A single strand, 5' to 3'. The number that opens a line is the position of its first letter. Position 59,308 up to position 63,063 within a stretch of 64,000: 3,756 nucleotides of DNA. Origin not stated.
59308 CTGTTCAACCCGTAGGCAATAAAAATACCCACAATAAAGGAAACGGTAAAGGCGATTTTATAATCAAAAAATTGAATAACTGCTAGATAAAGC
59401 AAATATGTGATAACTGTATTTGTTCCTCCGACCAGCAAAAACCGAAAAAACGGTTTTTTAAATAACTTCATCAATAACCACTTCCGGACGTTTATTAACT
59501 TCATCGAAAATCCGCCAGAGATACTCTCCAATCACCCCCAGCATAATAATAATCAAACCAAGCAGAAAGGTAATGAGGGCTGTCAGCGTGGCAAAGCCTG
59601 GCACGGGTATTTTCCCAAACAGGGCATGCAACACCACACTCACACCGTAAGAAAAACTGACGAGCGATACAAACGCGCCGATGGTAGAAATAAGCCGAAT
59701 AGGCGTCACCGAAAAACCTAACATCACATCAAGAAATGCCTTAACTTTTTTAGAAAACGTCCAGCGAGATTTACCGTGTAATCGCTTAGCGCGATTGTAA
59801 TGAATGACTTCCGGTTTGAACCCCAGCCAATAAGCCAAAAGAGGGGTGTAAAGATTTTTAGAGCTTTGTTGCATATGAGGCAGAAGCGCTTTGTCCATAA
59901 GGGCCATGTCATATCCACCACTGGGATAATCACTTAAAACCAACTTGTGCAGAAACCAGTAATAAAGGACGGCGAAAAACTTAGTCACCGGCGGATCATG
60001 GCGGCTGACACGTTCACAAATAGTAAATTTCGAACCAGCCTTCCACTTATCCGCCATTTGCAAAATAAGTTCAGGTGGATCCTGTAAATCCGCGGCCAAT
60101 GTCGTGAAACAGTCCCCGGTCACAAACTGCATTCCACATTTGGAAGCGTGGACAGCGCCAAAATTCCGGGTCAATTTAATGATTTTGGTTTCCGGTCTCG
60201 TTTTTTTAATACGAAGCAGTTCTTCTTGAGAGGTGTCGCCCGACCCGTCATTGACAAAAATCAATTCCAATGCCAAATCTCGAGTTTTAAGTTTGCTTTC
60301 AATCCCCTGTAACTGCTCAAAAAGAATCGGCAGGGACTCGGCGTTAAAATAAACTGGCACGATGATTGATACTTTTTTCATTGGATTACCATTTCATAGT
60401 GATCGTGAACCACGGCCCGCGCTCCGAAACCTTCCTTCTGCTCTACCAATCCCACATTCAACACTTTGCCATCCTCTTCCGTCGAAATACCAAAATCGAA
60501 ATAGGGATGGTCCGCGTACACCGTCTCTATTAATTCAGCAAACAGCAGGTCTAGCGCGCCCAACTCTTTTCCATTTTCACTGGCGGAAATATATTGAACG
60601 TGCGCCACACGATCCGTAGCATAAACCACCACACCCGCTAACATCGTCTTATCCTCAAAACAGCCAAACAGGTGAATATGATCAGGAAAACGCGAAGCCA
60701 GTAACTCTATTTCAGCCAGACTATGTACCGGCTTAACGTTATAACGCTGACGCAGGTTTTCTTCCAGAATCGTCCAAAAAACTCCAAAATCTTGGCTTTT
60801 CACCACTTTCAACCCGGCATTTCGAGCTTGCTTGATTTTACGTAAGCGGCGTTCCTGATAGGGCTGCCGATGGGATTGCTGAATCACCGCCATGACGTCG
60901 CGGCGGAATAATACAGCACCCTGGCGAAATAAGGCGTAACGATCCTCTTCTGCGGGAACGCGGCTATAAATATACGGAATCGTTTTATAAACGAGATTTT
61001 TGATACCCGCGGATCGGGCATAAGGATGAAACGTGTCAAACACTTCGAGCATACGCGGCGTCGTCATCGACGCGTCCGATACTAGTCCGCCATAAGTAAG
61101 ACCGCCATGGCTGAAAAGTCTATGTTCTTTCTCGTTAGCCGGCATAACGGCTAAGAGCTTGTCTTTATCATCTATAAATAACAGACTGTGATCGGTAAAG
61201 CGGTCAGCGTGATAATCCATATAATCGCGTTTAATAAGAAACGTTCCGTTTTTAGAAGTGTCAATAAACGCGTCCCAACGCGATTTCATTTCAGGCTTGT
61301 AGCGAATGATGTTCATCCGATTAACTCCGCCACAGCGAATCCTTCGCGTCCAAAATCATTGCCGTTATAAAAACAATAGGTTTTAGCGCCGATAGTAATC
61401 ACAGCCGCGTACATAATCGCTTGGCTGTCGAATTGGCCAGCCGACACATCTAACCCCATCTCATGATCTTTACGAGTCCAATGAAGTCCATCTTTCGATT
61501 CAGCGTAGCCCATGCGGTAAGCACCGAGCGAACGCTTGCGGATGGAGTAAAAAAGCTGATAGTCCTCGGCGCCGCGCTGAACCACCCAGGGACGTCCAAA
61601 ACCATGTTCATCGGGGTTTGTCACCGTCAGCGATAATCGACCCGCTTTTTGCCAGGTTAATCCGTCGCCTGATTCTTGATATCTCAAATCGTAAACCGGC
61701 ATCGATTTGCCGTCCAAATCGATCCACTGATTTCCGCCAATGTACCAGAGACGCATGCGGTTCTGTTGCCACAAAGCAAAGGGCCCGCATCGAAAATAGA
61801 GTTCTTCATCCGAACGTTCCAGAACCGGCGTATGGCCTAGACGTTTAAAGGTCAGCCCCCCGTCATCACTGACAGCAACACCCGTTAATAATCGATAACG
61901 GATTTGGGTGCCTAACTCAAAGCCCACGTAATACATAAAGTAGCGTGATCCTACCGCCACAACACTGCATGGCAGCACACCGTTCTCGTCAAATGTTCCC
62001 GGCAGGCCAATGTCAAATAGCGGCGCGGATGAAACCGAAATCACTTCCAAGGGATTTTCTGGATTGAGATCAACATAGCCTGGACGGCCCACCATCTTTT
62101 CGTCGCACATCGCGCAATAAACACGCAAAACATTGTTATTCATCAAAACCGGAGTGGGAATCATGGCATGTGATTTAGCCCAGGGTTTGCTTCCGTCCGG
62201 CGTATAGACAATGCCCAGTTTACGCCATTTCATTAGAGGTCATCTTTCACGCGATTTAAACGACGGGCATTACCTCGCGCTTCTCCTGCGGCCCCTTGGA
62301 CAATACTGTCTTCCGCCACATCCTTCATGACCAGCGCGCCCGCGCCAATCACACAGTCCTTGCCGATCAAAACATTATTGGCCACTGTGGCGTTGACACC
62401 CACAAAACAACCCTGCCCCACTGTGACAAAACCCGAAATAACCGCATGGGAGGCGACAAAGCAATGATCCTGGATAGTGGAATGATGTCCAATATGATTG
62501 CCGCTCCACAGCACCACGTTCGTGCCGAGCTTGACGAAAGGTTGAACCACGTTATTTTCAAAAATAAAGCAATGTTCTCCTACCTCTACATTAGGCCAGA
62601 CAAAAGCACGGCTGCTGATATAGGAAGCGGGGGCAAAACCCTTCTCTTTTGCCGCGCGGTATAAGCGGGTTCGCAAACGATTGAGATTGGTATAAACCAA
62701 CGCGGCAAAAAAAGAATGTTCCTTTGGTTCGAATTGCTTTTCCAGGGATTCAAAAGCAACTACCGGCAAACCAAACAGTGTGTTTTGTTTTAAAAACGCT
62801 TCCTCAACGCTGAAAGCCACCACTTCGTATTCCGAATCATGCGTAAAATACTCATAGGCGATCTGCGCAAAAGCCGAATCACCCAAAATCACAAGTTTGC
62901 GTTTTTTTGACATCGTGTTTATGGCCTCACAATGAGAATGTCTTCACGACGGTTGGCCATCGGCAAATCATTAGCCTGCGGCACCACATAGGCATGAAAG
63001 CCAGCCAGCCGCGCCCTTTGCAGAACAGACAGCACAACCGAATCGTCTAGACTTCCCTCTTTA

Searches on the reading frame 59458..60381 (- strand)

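Call 18: search_protein_families(library=pfam, proteins=[window:59458-60381:-], max_evalue=0.00001)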
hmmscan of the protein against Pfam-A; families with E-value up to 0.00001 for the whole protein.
window:59458-60381:- (307 aa): 1 family
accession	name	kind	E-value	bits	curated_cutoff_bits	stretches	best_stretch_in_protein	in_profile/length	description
PF00535.33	Glycos_transf_2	-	1.5e-18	67.7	23.3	1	5-134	1-125/168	Glycosyl transferase family 2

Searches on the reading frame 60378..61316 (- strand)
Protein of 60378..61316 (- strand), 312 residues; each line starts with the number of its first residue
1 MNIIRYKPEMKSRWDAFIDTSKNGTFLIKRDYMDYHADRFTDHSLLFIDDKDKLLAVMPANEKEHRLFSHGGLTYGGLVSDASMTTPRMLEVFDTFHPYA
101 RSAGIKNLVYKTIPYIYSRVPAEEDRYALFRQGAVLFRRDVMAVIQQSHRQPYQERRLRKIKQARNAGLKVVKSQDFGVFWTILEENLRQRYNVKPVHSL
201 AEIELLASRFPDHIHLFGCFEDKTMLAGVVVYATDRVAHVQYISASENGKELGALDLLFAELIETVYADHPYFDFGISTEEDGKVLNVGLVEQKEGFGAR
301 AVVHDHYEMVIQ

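Call 18: search_protein_families(library=pfam, proteins=[window:60378-61316:-], max_evalue=0.00001)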
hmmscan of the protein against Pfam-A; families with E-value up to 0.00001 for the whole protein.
window:60378-61316:- (312 aa): 1 family
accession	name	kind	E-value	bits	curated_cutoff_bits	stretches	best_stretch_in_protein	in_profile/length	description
PF13480.13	Acetyltransf_6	-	7.7e-07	29.8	22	1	156-280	9-139/143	Acetyltransferase (GNAT) domain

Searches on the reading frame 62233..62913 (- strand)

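Call 18: search_protein_families(library=pfam, proteins=[window:62233-62913:-], max_evalue=0.00001)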
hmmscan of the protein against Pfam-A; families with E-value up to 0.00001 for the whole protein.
window:62233-62913:- (226 aa): 4 families
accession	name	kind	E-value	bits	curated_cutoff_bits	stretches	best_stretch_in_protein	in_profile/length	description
PF00132.30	Hexapep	-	1.1e-18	66.5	27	2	163-195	2-34/36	Bacterial transferase hexapeptide (six repeats)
PF25084.1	LbH_EIF2B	-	3.4e-08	33.9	54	0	149-195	8-53/105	EIF2B subunit epsilon LbH domain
PF21711.3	DCTN5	-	5.6e-08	33.1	40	1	108-175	54-120/182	Dynactin subunit 5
PF14602.12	Hexapep_2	-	3.7e-07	30.2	27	1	163-195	2-32/34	Hexapeptide repeat of succinyl-transferase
